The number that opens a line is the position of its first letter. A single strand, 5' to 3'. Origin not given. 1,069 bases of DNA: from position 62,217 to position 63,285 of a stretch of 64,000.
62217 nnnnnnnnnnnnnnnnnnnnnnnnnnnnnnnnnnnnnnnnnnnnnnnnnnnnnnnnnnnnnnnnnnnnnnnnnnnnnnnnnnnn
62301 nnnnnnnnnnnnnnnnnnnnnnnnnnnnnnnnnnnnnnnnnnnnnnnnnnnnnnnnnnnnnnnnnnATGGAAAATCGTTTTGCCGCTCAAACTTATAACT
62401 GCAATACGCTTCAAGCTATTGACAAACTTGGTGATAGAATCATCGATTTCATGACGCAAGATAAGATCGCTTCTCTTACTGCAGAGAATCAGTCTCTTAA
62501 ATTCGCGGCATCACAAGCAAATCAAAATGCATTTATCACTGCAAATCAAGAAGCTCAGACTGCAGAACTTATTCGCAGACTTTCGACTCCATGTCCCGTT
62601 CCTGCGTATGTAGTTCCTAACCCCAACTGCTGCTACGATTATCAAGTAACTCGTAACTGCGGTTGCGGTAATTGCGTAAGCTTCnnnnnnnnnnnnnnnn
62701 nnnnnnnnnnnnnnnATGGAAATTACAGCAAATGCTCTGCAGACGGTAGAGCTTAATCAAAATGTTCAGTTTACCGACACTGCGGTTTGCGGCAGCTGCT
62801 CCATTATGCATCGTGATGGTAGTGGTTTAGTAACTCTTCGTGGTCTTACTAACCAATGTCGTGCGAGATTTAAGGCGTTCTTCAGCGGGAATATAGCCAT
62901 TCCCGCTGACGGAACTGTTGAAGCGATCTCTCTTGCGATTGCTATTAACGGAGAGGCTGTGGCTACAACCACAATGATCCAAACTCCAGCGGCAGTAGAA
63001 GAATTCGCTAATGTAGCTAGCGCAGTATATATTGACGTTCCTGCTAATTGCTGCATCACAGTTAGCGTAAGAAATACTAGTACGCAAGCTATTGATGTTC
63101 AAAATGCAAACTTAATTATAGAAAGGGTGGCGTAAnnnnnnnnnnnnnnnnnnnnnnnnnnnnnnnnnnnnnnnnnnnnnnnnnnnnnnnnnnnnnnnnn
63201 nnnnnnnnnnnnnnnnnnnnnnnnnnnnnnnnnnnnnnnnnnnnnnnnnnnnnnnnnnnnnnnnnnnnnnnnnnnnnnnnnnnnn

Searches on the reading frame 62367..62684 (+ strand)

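Call 76: search_protein_families(library=phrogs, proteins=[window:62367-62684:+], max_evalue=0.001)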
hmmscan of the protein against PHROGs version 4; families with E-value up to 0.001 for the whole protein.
seq(106 aa): 1 family
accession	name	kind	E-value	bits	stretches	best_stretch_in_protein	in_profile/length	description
phrog_16490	-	unknown function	2.6e-20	74.2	1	8-103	162-278/286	-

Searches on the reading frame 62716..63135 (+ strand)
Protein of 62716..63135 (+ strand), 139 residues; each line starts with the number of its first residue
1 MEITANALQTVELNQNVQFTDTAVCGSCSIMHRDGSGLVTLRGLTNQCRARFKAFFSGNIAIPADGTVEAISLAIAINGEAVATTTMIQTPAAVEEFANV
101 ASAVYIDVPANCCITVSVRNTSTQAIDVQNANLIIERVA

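Call 76: search_protein_families(library=phrogs, proteins=[window:62716-63132:+], max_evalue=0.001)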
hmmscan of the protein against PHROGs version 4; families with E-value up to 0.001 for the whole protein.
seq(139 aa): 1 family
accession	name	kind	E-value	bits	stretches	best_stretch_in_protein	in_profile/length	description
phrog_20016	-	unknown function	2.1e-57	193.7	1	2-139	3-141/141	-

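Call 97: find_encoding_contigs(protein=window:62716-63135:+, flank=10000, max_places=2)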
Protein window:62716-63135:+ (139 aa): 22 contigs read that carry it; 2 places shown.
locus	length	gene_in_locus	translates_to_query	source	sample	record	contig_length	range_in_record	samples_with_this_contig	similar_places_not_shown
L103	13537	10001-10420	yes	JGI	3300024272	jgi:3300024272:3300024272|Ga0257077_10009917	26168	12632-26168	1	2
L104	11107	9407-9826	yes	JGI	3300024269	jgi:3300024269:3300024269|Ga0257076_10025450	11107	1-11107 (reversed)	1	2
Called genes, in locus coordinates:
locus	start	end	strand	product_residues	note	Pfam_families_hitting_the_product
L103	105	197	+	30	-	-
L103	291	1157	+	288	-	-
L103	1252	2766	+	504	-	-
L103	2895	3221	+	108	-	-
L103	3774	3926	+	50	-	-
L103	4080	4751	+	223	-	-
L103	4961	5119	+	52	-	-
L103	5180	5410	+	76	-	-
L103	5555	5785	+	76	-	-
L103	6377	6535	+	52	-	-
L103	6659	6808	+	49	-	-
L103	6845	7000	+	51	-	-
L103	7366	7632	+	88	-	-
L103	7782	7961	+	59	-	-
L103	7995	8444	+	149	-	-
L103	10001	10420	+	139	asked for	-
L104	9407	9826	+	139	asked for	-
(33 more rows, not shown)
